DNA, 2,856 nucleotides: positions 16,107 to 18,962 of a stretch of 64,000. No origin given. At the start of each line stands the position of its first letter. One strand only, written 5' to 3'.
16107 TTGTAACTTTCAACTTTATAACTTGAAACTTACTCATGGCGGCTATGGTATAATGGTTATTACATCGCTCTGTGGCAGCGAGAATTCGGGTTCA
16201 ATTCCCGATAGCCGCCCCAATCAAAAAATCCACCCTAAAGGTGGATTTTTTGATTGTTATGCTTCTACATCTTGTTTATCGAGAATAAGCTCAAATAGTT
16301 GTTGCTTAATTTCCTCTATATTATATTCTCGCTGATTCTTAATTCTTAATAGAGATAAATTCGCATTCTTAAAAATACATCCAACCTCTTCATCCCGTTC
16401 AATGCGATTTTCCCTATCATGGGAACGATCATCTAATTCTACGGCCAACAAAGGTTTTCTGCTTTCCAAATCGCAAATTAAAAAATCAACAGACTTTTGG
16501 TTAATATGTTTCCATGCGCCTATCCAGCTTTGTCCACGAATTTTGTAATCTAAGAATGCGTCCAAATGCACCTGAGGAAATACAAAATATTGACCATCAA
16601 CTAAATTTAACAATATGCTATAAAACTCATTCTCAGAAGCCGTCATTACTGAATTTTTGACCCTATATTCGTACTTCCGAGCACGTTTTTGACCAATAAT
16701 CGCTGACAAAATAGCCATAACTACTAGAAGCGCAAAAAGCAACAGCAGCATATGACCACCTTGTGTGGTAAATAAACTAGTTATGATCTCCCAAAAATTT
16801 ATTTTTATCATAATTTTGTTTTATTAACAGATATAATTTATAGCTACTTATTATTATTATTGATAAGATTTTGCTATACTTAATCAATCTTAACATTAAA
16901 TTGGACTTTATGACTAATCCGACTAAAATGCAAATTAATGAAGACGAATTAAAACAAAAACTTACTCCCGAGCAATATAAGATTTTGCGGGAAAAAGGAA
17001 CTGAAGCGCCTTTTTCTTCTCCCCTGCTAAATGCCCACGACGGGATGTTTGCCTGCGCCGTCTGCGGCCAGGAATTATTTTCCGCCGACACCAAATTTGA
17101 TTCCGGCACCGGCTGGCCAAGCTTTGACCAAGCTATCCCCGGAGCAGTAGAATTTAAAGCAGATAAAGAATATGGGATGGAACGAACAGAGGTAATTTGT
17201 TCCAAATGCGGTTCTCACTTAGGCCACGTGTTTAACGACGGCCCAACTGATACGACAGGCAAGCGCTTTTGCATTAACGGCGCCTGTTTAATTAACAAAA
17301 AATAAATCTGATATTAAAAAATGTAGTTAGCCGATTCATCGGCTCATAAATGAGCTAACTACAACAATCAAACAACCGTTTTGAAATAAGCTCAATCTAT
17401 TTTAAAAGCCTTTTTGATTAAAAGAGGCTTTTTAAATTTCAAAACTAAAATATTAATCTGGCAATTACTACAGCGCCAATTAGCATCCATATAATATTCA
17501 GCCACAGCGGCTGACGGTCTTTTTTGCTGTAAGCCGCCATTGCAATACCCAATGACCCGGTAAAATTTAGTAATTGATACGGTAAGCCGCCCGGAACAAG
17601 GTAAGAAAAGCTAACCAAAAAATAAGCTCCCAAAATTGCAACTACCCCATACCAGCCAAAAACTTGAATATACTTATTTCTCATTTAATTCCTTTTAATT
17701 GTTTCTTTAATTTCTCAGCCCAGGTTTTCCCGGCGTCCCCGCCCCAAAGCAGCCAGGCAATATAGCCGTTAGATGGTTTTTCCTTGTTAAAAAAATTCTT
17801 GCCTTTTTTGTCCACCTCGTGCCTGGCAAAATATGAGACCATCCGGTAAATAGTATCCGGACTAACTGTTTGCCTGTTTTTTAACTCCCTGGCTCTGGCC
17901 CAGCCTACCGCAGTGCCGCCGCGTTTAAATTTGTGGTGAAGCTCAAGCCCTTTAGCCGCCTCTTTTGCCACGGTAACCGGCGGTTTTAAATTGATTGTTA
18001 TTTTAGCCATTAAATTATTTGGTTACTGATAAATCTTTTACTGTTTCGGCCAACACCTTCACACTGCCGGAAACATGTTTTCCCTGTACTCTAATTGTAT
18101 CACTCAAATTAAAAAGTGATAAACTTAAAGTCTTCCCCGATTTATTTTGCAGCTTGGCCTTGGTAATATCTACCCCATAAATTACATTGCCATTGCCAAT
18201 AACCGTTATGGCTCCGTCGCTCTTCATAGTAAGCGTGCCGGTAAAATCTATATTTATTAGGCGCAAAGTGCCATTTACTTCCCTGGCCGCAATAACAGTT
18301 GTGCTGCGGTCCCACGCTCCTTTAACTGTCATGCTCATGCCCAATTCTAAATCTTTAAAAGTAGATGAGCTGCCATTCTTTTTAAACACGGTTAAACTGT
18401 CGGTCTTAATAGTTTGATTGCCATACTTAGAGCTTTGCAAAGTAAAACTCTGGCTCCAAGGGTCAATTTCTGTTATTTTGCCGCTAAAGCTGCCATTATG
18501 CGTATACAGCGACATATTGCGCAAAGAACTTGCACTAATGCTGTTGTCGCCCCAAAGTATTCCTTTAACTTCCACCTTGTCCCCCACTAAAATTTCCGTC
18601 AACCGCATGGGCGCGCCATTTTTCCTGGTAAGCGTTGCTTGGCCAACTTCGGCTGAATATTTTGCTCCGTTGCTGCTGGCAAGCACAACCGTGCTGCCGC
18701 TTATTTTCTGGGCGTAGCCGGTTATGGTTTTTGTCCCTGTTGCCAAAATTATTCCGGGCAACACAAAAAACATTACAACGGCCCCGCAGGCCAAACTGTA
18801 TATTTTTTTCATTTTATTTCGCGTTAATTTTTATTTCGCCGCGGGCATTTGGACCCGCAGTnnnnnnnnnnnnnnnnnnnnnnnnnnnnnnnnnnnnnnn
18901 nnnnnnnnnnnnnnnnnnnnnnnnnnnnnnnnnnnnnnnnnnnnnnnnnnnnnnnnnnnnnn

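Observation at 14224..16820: tRNA-His-centred AT-rich islet with two PD-(D/E)xK-like proteins, a candidate defence locus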

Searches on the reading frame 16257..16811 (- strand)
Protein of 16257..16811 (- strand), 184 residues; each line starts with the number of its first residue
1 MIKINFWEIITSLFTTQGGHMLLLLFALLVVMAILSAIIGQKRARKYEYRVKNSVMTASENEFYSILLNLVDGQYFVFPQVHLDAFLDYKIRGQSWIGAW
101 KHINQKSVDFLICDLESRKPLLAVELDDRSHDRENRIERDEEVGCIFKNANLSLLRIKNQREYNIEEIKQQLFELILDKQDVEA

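Call 4: search_protein_families(library=pfam, proteins=[window:16257-16811:-], max_evalue=0.1)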
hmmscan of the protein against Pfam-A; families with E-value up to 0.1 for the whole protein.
window:16257-16811:- (184 aa): 5 families
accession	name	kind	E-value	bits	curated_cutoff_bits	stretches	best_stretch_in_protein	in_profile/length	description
PF10881.14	DUF2726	-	1.8e-27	96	24.7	1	53-174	2-125/126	Protein of unknown function (DUF2726)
PF04480.18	DUF559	-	0.001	19.3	20.6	1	97-173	30-105/109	Protein of unknown function (DUF559)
PF04521.18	Viral_P18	-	0.0068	16.7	25.9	1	52-126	42-112/137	ssRNA positive strand viral 18kD cysteine rich protein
PF05425.18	CopD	-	0.028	15.2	32.1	1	6-45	26-68/105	Copper resistance protein D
PF20485.3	DUF6724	-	0.037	14.3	27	1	6-51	3-47/64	Family of unknown function (DUF6724)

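Call 5: search_protein_families(library=padloc, proteins=[window:16257-16811:-], max_evalue=0.1)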
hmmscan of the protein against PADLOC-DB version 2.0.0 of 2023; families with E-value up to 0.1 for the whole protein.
window:16257-16811:- (184 aa): 0 families

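Call 6: search_protein_families(library=ncbifam, proteins=[window:16257-16811:-], max_evalue=0.1)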
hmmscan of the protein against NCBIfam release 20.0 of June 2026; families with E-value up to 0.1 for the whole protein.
window:16257-16811:- (184 aa): 2 families
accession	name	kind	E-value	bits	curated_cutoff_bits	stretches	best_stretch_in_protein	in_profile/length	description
NF041452.1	DDP3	equivalog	0.0018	18.6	140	1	49-130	3-85/116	DNA distortion polypeptide 3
TIGR00821.1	EII-GUT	subfamily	0.026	14.4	166.3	1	11-58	20-67/181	glucitol/sorbitol-specific PTS transporter subunit IIC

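Call 7: search_protein_families(library=phrogs, proteins=[window:16257-16811:-], max_evalue=0.1)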
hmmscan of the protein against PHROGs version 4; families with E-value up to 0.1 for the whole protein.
window:16257-16811:- (184 aa): 2 families
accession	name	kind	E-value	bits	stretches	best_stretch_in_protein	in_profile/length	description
phrog_14167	-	unknown function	2.4e-12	47.8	1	46-173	72-192/209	-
phrog_19469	-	unknown function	0.033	15.7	1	6-47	21-62/95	-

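Call 63: find_homologous_proteins(query=window:16257-16808:-)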
Query window:16257-16808:- (183 aa): 34 proteins with E <= 0.001 among 172 candidates.
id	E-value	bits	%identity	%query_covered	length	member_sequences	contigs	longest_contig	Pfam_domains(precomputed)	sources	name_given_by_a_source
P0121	5.2e-115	399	100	100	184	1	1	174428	PF10881.15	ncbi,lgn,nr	ncbi:MAG: DUF2726 domain-containing protein [Candidatus Doudnabacteria bacterium]|nr:DUF2726 domain-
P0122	1.4e-90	319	79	98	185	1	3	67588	PF10881.15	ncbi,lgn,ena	-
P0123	2.0e-64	234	63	92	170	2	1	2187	PF10881.15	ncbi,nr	ncbi:MAG TPA: DUF2726 domain-containing protein, partial [Patescibacteria group bacterium]|nr:DUF272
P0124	6.7e-46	174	45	95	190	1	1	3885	PF10881.15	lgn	-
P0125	1.2e-45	173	47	93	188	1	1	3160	PF10881.15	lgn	-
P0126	4.6e-45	171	54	77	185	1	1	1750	PF10881.15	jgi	jgi:hypothetical protein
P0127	1.2e-44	170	57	71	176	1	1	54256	PF10881.15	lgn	-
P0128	2.5e-43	166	54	74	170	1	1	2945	PF18741.8,PF10881.15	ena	-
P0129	1.1e-39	154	50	83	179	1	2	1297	PF10881.15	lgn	-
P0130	2.6e-39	153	55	68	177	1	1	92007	PF18741.8,PF10881.15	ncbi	-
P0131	2.8e-39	152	53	75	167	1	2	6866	PF10881.15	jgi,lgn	jgi:very-short-patch-repair endonuclease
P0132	1.3e-37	147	48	81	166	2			PF04480.19,PF10881.15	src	-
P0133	2.8e-37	146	47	83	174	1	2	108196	PF10881.15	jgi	jgi:hypothetical protein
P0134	3.8e-35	139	42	85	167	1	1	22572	PF10881.15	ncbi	-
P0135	6.2e-35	138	50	79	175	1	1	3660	PF10881.15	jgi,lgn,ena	-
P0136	1.0e-34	138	46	79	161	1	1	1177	PF10881.15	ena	-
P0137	1.9e-34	137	43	82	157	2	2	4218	PF10881.15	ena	-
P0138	2.0e-34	137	46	86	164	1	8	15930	PF18741.8,PF10881.15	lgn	-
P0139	4.9e-33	132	47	76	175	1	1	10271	PF10881.15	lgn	-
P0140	3.2e-32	129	52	62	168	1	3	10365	PF10881.15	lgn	-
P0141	7.4e-32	128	48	69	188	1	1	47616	PF10881.15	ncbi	-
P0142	8.7e-31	125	48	70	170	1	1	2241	PF10881.15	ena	-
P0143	1.3e-30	124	49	72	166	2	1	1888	PF10881.15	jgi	jgi:hypothetical protein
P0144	7.9e-30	122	42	85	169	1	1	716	PF10881.15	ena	-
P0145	1.1e-29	121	47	66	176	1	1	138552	PF10881.15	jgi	jgi:very-short-patch-repair endonuclease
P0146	2.8e-29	120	40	88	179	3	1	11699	PF10881.15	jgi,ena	-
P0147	1.3e-27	114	41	75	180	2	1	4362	PF10881.15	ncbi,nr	ncbi:MAG: DUF2726 domain-containing protein [Candidatus Sacchiramonaceae bacterium]|nr:DUF2726 domai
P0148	2.4e-27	114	42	83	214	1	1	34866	PF10881.15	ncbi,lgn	-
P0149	3.8e-27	113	41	83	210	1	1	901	PF10881.15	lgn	-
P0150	1.5e-26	111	43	75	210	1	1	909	PF10881.15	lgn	-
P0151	8.6e-26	109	42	74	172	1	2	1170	PF10881.15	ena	-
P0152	5.3e-23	99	40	76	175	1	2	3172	PF10881.15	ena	-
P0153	1.4e-21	95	45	66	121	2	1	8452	PF10881.15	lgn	-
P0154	4.4e-19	87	38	70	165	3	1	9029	PF10881.15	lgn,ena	-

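Call 64: find_encoding_contigs(protein=P0127, flank=4000, max_places=1)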
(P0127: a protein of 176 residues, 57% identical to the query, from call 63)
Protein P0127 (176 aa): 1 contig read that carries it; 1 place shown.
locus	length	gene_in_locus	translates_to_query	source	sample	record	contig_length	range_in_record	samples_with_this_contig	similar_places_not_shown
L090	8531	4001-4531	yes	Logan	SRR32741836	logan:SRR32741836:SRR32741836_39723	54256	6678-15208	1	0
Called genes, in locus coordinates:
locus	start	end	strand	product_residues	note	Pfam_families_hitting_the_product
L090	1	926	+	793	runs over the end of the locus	PF03332:PMM, PF08282:Hydrolase_3 (faint), PF00343:Phosphorylase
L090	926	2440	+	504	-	PF08323:Glyco_transf_5, PF00534:Glycos_transf_1, PF20706:GT4-conflict (weak), PF13692:Glyco_trans_1_4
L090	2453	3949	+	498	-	PF03065:Glyco_hydro_57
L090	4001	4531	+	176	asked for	PF10881:DUF2726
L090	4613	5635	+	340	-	PF01972:SDH_protease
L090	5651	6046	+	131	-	PF22091:DUF6941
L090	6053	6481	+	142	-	-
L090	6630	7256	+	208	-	-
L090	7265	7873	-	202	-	PF06560:GPI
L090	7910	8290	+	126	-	PF02482:Ribosomal_S30AE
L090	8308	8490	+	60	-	-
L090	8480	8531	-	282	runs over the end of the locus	PF00551:Formyl_trans_N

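Call 65: find_encoding_contigs(protein=P0130, flank=4000, max_places=1)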
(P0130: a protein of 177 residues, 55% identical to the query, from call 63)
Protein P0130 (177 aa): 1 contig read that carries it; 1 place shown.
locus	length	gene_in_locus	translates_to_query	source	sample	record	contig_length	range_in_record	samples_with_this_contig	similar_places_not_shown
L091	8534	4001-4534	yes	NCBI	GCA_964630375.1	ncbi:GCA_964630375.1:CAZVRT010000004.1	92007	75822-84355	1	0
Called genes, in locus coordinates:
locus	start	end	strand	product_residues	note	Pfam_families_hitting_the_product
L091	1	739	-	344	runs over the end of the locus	PF14512:TM1586_NiRdase (faint), PF00881:Nitroreductase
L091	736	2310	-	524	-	PF00535:Glycos_transf_2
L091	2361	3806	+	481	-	PF03734:YkuD, PF00768:Peptidase_S11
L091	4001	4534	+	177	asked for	PF10881:DUF2726, PF18741:MTES_1575 (faint)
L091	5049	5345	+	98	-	-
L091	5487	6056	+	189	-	-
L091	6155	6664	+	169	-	-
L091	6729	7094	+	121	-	PF01569:PAP2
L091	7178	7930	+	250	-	PF01209:Ubie_methyltran, PF05401:NodS, PF13489:Methyltransf_23, PF13847:Methyltransf_31, PF08241:Methyltransf_11, PF08242:Methyltransf_12, PF13649:Methyltransf_25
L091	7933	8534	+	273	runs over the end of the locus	-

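Call 66: find_encoding_contigs(protein=P0133, flank=4000, max_places=1)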
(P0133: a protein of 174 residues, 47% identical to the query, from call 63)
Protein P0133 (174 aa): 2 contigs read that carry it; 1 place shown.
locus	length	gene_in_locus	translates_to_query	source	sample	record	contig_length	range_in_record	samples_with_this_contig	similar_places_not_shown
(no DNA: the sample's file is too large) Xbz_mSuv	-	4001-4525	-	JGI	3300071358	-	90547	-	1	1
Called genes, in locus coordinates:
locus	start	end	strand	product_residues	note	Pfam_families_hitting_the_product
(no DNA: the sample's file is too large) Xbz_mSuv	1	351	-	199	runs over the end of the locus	-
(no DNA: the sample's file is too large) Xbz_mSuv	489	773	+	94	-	-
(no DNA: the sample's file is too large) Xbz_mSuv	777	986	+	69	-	-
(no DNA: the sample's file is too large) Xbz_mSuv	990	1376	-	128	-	-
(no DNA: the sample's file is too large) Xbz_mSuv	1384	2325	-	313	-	PF00078:RVT_1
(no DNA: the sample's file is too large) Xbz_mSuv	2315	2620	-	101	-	PF01381:HTH_3, PF12844:HTH_19, PF13413:HTH_25 (weak), PF13560:HTH_31 (weak)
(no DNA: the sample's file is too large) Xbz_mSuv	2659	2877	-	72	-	-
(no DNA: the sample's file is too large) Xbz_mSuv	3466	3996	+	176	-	PF00300:His_Phos_1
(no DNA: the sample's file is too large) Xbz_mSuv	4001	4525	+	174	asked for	PF10881:DUF2726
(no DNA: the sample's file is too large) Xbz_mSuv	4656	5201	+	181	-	-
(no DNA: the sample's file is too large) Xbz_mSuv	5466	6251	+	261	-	-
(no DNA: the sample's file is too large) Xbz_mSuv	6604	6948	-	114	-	-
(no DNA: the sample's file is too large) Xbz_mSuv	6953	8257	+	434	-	-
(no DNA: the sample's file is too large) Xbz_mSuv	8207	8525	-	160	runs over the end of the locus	-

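Call 77: find_encoding_contigs(protein=P0123, flank=5000, max_places=2)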
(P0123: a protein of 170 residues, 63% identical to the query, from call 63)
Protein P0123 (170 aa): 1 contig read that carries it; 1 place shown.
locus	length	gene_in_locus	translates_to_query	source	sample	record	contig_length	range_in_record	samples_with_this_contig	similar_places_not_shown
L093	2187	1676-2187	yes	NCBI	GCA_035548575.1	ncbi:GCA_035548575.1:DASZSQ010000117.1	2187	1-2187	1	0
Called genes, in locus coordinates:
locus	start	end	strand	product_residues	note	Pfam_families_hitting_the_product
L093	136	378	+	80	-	PF26604:CBU_0592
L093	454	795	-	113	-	PF07589:PEP_exosort_dom (faint)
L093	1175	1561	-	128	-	PF01641:SelR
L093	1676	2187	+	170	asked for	PF10881:DUF2726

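Call 97: predict_structure(alignment_id=A4)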
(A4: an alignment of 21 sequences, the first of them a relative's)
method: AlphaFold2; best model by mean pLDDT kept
length: 184 residues; sequences in the alignment: 21
mean_pLDDT: 90.6   pTM: 0.72
mean pLDDT of the five models: 90.6, 90.5, 89.9, 89.5, 85.1
residues with pLDDT >= 90: 117; 70-90: 62; 50-70: 5; < 50: 0
segments of 3 or more residues with pLDDT < 50: none
pLDDT, mean of each block of 10 residues (from residue 1): 81 84 94 91 76 93 97 97 94 90 92 97 94 85 90 95 95 93 75
secondary structure, 60 per line:
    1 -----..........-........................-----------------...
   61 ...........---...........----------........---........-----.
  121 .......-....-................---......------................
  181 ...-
elements in order: H6-15 H17-40 H58-71 E75-82 H96-103 E107-114 E120-127 H129-132 H134-149 E153-158 H165-183

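Call 100: fold_search(model_id=the predicted structure, library=pdb)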
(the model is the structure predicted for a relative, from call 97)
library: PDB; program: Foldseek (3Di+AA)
matches with E <= 10: 984; with E <= 0.001: 1
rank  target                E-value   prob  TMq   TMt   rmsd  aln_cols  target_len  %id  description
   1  9ibq_A                8.1e-04  1.00  0.37  0.25  12.3       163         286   12  Structure of BstEII with DNA substrate (released 2026-03-04)
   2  1t0f_A                2.5e-02  0.94  0.31  0.23   8.6       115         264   16  Crystal Structure of the TnsA/TnsC(504-555) complex (released 2004-11-09)
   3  1f1z_A                2.8e-02  0.89  0.29  0.22   8.5       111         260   14  TNSA, a catalytic component of the TN7 transposition system (released 2000-06-28)
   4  1t0f_B                3.0e-02  0.92  0.32  0.23   8.4       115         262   13  Crystal Structure of the TnsA/TnsC(504-555) complex (released 2004-11-09)
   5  3ijm_A                4.4e-02  0.66  0.25  0.30  10.0       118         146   11  The structure of a restriction endonuclease-like fold superfamily protein from Spirosoma linguale. (released 2009-09-22)
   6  3r3p_B                5.0e-02  0.98  0.38  0.66   5.1       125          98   17  Homing Endonuclease I-Bth0305I Catalytic Domain (released 2011-10-05)
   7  9g6k_L9               1.1e-01  0.66  0.35  0.17   8.0       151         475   10  LSU structure derived from the LSU sample of the mitoribosome from T. gondii. (released 2024-12-11)
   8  9la9_B                2.3e-01  0.51  0.23  0.23   4.5        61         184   16  Munc13-4-Rab27a complex with GppNHp (released 2025-10-01)
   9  3ijm_B                3.0e-01  0.44  0.28  0.34   5.4       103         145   12  The structure of a restriction endonuclease-like fold superfamily protein from Spirosoma linguale. (released 2009-09-22)
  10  8qzz_A                3.0e-01  0.35  0.21  0.10   4.0        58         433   19  Crystal structure of human eIF2 alpha-gamma complexed with PPP1R15A_420-452 (released 2024-03-20)
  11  4cym_B                3.0e-01  0.28  0.24  0.25   7.3        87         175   14  Complex of human VARP-ANKRD1 with Rab32-GppCp (released 2014-06-04)
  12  7n1l_H                3.0e-01  0.11  0.17  0.21  14.0       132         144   10  Crystal Structure of Ribosomal-protein-alanine N-acetyltransferase from Brucella melitensis biovar Abortus 2308 (released 2021-06-16)
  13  7n1l_D                3.0e-01  0.10  0.18  0.22  14.3       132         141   11  Crystal Structure of Ribosomal-protein-alanine N-acetyltransferase from Brucella melitensis biovar Abortus 2308 (released 2021-06-16)
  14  6if3_B                3.4e-01  0.23  0.23  0.24   8.7        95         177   19  Complex structure of Rab35 and its effector ACAP2 (released 2019-04-03)
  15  4zsf_A                3.7e-01  0.63  0.37  0.26  11.1       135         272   14  Crystal structure of pre-specific restriction endonuclease BsaWI-DNA complex (released 2015-10-07)
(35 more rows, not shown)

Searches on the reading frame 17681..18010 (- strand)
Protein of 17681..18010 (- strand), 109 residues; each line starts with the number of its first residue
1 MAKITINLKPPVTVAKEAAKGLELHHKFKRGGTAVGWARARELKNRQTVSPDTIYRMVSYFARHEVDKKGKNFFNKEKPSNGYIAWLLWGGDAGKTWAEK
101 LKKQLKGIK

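Call 4: search_protein_families(library=pfam, proteins=[window:17681-18010:-], max_evalue=0.1)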
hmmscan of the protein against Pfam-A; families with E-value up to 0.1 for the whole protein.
window:17681-18010:- (109 aa): 1 family
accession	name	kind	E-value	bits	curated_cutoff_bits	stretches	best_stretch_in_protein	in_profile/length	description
PF13313.11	DUF4082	-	0.072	13.5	28.4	1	19-85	51-115/143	Domain of unknown function (DUF4082)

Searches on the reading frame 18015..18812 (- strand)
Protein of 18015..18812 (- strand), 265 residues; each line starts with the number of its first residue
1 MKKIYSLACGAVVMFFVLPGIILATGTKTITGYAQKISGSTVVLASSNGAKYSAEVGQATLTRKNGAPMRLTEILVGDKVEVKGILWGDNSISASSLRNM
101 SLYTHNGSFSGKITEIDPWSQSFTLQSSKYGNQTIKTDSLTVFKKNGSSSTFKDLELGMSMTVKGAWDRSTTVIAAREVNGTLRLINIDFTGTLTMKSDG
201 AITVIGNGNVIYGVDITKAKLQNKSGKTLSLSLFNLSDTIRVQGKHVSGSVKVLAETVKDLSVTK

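Call 4: search_protein_families(library=pfam, proteins=[window:18015-18812:-], max_evalue=0.1)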
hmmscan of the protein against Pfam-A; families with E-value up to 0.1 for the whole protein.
window:18015-18812:- (265 aa): 2 families
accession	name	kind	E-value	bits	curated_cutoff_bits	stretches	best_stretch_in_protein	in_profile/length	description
PF18914.6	DUF5666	-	1.1e-12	48.5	27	2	111-177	2-58/60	Domain of unknown function (DUF5666)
PF23842.1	Phage_tail_terminator_3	-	0.062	13.8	27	0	120-156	18-54/125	Phage tail termination protein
